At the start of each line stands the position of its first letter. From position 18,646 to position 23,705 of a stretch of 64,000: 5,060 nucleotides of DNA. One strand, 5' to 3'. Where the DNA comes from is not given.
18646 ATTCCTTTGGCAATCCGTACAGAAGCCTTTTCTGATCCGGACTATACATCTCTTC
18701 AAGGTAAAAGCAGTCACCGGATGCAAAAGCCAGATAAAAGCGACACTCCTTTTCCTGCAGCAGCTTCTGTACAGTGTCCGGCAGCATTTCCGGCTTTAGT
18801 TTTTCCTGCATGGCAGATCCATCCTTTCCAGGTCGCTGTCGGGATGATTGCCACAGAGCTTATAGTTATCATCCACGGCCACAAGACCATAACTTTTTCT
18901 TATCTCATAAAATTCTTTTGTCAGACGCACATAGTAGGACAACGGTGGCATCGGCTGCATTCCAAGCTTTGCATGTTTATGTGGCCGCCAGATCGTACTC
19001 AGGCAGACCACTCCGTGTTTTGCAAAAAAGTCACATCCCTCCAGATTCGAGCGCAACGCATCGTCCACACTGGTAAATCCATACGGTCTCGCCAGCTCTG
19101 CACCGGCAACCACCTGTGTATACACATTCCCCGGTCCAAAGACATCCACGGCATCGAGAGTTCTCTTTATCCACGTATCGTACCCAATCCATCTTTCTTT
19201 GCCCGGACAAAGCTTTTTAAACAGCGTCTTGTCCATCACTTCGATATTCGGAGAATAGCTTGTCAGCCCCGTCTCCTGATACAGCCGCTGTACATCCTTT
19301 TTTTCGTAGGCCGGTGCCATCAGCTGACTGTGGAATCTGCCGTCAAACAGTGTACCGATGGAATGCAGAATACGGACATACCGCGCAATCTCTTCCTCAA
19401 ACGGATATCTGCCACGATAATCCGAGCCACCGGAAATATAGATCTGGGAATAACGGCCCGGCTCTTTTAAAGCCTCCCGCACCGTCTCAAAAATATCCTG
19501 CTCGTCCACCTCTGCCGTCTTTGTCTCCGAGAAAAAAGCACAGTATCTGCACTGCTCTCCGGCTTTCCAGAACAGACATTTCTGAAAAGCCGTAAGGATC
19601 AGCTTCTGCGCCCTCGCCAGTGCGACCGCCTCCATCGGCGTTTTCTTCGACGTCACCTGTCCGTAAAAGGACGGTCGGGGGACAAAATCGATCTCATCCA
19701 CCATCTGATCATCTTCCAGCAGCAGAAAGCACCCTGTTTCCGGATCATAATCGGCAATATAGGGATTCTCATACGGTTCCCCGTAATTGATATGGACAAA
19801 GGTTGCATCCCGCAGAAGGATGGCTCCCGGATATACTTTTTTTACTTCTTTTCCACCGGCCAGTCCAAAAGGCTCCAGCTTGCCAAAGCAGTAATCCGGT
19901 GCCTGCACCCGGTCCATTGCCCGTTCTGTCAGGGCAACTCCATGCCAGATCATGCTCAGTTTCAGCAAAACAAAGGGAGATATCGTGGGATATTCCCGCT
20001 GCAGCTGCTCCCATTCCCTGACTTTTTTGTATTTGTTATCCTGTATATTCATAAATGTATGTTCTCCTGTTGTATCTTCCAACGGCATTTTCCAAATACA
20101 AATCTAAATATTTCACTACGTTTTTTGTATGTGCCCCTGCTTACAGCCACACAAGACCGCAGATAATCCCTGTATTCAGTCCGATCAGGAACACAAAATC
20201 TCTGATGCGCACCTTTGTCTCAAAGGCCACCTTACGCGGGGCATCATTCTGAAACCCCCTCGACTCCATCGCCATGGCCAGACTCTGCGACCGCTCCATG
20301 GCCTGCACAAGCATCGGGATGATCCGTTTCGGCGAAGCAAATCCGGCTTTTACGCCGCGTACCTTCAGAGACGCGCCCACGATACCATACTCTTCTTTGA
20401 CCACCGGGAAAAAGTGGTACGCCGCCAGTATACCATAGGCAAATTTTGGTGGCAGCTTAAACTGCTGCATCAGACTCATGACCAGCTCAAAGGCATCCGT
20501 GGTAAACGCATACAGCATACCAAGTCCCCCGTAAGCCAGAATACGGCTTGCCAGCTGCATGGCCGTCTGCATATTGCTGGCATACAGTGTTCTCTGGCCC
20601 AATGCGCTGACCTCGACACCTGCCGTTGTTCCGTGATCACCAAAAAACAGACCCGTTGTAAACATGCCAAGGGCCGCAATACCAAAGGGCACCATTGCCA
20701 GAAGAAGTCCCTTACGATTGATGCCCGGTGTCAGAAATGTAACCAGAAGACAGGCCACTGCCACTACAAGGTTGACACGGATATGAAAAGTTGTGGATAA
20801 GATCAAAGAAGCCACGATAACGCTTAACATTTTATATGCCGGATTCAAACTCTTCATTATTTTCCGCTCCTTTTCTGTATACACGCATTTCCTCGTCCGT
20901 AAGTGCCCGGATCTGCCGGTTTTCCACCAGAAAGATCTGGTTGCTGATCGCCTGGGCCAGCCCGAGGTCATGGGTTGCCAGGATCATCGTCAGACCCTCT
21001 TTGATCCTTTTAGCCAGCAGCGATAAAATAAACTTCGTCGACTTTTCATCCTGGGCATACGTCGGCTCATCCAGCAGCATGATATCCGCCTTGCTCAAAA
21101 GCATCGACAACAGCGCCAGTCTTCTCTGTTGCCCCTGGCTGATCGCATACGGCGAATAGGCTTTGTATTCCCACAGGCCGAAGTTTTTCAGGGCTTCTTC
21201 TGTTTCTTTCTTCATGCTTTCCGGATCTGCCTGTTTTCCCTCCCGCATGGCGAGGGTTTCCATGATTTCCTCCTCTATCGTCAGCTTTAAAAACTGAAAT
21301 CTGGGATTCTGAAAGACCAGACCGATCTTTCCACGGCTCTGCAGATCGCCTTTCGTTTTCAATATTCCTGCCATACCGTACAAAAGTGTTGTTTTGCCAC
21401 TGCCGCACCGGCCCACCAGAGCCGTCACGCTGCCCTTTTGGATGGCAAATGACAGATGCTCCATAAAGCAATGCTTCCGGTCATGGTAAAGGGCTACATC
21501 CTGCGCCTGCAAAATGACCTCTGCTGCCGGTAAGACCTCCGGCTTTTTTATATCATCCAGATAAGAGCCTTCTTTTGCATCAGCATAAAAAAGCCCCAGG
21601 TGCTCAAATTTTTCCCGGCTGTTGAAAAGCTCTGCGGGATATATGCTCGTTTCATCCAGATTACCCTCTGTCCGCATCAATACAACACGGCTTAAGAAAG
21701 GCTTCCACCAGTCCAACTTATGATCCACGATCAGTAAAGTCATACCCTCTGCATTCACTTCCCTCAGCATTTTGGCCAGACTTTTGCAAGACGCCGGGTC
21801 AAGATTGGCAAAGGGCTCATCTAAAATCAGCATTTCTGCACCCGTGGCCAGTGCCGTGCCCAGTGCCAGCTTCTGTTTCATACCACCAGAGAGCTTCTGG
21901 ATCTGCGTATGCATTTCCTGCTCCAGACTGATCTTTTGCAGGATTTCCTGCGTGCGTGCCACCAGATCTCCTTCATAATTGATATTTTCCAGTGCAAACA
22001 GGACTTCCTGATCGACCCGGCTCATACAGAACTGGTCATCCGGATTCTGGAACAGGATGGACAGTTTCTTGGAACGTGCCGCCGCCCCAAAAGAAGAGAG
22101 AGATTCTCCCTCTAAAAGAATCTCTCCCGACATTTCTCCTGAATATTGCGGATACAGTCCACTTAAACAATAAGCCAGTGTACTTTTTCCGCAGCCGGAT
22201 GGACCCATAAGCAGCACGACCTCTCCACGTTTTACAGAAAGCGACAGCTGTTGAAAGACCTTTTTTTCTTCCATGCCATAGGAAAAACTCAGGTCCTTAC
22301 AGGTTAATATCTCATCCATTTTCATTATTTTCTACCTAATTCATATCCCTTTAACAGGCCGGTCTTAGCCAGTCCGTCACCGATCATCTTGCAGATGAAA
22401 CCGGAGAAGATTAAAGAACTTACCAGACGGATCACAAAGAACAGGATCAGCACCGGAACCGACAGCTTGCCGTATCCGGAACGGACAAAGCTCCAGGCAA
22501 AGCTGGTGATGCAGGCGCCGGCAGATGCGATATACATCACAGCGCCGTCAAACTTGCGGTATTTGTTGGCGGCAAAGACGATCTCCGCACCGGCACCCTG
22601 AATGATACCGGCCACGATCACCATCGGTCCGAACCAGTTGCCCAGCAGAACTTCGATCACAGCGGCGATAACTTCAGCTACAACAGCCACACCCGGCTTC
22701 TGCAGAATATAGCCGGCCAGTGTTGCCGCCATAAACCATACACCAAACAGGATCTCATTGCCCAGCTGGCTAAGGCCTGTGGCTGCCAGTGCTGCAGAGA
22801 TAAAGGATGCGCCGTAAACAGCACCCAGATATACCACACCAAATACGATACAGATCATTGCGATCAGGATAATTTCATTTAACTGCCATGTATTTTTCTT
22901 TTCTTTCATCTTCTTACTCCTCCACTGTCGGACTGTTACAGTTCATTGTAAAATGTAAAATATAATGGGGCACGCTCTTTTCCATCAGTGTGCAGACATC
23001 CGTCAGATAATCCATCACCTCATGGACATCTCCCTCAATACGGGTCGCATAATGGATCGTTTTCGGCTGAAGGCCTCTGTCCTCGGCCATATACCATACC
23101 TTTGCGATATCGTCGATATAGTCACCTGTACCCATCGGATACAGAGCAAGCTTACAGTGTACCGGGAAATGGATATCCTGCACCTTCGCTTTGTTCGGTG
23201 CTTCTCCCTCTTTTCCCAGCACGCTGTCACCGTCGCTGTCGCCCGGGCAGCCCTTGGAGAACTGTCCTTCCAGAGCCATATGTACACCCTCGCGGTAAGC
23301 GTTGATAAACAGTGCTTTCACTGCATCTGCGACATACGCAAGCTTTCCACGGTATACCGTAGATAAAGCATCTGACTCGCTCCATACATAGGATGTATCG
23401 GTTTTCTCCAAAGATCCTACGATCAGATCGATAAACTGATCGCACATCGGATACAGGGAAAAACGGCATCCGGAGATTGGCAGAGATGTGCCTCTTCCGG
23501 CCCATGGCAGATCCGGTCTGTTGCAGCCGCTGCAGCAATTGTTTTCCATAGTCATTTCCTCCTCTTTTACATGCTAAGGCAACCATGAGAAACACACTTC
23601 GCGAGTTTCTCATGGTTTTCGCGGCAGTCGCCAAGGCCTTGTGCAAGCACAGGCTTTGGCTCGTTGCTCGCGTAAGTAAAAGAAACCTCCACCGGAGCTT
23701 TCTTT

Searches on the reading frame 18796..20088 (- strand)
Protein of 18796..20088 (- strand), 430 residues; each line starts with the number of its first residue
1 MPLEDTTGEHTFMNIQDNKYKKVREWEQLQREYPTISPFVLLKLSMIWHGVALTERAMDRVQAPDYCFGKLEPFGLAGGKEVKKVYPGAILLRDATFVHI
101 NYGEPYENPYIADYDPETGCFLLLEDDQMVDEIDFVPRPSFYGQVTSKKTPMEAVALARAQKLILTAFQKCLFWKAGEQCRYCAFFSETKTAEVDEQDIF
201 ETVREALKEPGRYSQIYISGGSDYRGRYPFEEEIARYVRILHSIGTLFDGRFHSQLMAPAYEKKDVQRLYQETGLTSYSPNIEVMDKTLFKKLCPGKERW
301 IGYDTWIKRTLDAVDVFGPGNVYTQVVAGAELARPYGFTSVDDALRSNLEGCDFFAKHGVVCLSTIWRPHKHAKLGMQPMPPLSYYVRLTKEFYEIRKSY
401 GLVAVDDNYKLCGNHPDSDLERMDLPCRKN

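Call 4: search_protein_families(library=pfam, proteins=[window:18796-20088:-])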
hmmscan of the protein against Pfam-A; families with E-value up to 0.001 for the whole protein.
window:18796-20088:- (430 aa): 1 family
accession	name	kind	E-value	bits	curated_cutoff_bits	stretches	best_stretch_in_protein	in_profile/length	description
PF04055.27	Radical_SAM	-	9.5e-07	29.6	29.5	1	179-297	10-123/166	Radical SAM superfamily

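Call 7: search_protein_families(library=ncbifam, proteins=[window:18796-20088:-])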
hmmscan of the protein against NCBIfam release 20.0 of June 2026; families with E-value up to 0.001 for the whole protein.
window:18796-20088:- (430 aa): 2 families
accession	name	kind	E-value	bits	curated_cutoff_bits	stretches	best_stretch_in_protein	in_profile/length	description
NF045502.1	variant_rSAM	domain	1.9e-55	188.3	125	1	41-396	6-354/357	radical SAM protein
TIGR04043.1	rSAM_MSMEG_0568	hypoth_equivalog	1.1e-13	50.8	303.7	1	98-330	41-271/354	MSMEG_0568 family radical SAM protein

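Call 11: find_related_loci(query=window:18796-20088:-, collection=genome_contigs, flank=10000)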
Query window:18796-20088:- (430 aa) in genome_contigs; peptide patterns used: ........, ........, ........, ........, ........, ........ (x = any residue, [..] = any of these).
86 stretches matched a pattern; 6 encode a relative of the query (tblastn E <= 1e-3); 6 distinct loci.
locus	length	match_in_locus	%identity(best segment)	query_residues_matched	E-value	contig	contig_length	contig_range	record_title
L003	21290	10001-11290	98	1-430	0e+0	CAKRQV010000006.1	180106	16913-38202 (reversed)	MAG: uncultured Lachnospiraceae bacterium isolate REFINED_METABAT215_TOP10_CONTIGS_1500_ASSEMBLY_K77_MERGED__Hadza_PheCh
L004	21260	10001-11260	92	10-429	0e+0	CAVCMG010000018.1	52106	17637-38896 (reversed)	Ruminococcus bromii isolate H07666-L1_cleanbin_000007 genome assembly, contig: Spades_H07666-L1_contig_274, whole genome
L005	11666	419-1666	79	14-430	0e+0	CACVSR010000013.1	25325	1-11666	MAG: uncultured Lachnospiraceae bacterium isolate RUG10202 genome assembly, contig: RUG10202_asm_13, whole genome shotgu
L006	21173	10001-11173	32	27-402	5e-52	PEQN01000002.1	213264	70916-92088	MAG: Leptospira sp. isolate FW.030 FD_1000025_213264, whole genome shotgun sequence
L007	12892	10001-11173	31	27-402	5e-51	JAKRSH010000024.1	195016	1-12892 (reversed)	MAG: Leptospiraceae bacterium isolate MS012 bin-012_23, whole genome shotgun sequence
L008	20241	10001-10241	81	136-416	2e-18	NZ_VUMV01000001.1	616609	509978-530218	Bilifractor porci strain Oil+RF-744-WCA-WT-13 seq1, whole genome shotgun sequence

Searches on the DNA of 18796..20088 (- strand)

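Call 12: search_rna_families(sources=[L003, L004, L005, L008], threshold=gathering)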
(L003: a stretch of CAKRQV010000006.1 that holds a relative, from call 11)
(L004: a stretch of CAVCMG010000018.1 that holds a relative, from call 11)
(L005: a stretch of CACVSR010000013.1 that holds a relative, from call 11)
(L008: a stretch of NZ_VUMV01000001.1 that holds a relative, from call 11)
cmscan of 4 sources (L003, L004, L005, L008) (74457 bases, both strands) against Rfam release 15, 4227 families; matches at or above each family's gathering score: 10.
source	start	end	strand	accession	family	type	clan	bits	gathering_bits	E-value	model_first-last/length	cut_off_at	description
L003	11845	12038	+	RF00174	Cobalamin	Cis-reg; riboswitch;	CL00101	96.9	31.5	7.4e-23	1-189/189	no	Cobalamin riboswitch aptamer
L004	11837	12030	+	RF00174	Cobalamin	Cis-reg; riboswitch;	CL00101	95.1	31.5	2.4e-22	1-189/189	no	Cobalamin riboswitch aptamer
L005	9936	10160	-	RF00230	T-box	Cis-reg; leader;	-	94.5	93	2.3e-19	1-219/219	no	T-box leader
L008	19104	19327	-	RF00230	T-box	Cis-reg; leader;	-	94.3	93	2.5e-19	1-219/219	no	T-box leader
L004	6231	6329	+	RF00059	TPP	Cis-reg; riboswitch;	-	75.3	54.3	5.8e-13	1-105/105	no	TPP riboswitch aptamer (THI element)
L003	6213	6311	+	RF00059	TPP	Cis-reg; riboswitch;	-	74.7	54.3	8.3e-13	1-105/105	no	TPP riboswitch aptamer (THI element)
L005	6534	6606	-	RF00005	tRNA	Gene; tRNA;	CL00001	63.3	29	2.5e-11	1-71/71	no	tRNA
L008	15699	15771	-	RF00005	tRNA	Gene; tRNA;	CL00001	63.3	29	2.5e-11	1-71/71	no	tRNA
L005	146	216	-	RF00005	tRNA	Gene; tRNA;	CL00001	61.8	29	6.7e-11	1-71/71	no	tRNA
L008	9669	9739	+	RF00005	tRNA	Gene; tRNA;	CL00001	61.8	29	6.7e-11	1-71/71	no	tRNA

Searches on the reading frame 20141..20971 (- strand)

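Call 4: search_protein_families(library=pfam, proteins=[window:20141-20971:-])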
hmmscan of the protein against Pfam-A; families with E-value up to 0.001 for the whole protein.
window:20141-20971:- (276 aa): 1 family
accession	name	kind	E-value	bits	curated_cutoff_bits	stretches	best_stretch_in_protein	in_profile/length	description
PF02361.21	CbiQ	-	4e-21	76.1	25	1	38-242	4-210/216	Cobalt transport protein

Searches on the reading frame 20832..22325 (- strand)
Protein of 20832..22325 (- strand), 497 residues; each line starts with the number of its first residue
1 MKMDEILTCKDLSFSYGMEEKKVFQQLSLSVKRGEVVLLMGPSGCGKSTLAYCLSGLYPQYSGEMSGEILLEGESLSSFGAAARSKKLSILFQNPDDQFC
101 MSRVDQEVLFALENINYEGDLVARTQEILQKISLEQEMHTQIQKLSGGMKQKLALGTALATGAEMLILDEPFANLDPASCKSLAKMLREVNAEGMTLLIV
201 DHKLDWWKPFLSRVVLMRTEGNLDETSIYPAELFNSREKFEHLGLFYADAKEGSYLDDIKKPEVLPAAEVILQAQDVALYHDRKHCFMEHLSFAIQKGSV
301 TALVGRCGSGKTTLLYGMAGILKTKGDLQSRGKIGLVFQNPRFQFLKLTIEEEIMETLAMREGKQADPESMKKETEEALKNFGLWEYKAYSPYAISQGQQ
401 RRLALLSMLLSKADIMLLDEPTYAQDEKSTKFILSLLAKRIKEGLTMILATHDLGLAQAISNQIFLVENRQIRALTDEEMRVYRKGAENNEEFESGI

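Call 4: search_protein_families(library=pfam, proteins=[window:20832-22325:-])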
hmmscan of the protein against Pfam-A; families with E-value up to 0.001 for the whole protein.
window:20832-22325:- (497 aa): 26 families (the best 25 are shown)
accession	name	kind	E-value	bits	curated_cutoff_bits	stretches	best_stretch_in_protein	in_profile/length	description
PF00005.33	ABC_tran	-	4.4e-54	183.2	25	2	25-173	2-137/137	ABC transporter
PF13304.12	AAA_21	-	1.5e-17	65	27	1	141-194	234-290/304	AAA domain, putative AbiEii toxin, Type IV TA system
PF02463.25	SMC_N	-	4.1e-09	36.6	40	1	35-202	25-197/220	RecF/RecN/SMC N terminal domain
PF13555.12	AAA_29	-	6.6e-09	35.8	27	0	292-322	16-46/61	P-loop containing region of AAA domain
PF03193.22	RsgA_GTPase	-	5.2e-08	33.4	30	0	18-60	91-132/174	RsgA GTPase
PF13481.12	AAA_25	-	1.4e-07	31.7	27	0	32-53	31-52/195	AAA domain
PF20703.3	nSTAND1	-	1.9e-07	31.5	27.1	0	23-63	22-60/379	Novel STAND NTPase 1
PF13476.12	AAA_23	-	6.6e-07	30.6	27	0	290-346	12-68/201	AAA domain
PF01695.23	IstB_IS21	-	7.7e-07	29.3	24.1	0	7-54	64-112/238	IstB-like ATP binding protein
PF13401.12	AAA_22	-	9.4e-07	29.6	27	0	35-170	6-92/130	AAA domain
PF02367.23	TsaE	-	2.2e-06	28.1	26.6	0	287-330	10-53/128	Threonylcarbamoyl adenosine biosynthesis protein TsaE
PF13191.12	AAA_16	-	5.5e-06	27.4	32.6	0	30-55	18-45/167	AAA ATPase domain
PF13558.12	SbcC_Walker_B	-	1.1e-05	26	27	0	135-188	23-89/90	SbcC/RAD50-like, Walker B motif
PF01078.27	Mg_chelatase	-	1.1e-05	25.4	20.3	0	25-68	13-56/207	Magnesium chelatase, subunit ChlI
PF20720.3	nSTAND3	-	1.3e-05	25.4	27.2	0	23-55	6-38/155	Novel STAND NTPase 3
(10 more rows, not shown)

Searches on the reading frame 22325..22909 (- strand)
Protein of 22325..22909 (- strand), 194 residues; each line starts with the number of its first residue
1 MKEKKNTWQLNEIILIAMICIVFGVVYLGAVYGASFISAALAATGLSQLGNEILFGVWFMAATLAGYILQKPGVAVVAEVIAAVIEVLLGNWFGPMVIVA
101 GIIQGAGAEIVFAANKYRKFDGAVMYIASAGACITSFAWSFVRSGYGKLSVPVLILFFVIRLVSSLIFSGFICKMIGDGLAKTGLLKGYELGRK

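Call 4: search_protein_families(library=pfam, proteins=[window:22325-22909:-])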
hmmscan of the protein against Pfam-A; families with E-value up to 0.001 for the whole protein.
window:22325-22909:- (194 aa): 1 family
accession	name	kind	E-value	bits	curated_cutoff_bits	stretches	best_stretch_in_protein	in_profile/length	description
PF09819.14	ABC_cobalt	-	1.5e-32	112.7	25.2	1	12-134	2-120/121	ABC-type cobalt transport system, permease component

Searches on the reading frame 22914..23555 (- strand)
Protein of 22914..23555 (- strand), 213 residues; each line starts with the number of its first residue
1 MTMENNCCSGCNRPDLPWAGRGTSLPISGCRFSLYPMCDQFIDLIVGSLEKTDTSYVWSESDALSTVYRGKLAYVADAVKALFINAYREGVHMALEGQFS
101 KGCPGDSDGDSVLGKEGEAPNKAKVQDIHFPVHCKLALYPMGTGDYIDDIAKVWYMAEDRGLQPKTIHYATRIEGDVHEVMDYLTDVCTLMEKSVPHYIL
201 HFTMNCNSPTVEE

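Call 4: search_protein_families(library=pfam, proteins=[window:22914-23555:-])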
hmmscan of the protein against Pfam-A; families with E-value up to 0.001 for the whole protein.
window:22914-23555:- (213 aa): 2 families
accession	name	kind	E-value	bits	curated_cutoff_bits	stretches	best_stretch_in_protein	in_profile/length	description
PF07615.16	Ykof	-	1.6e-50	169.9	21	2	132-210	2-80/81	YKOF-related Family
PF01910.22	Thiamine_BP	-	2.3e-06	27.9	24.9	1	136-194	3-63/92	Thiamine-binding protein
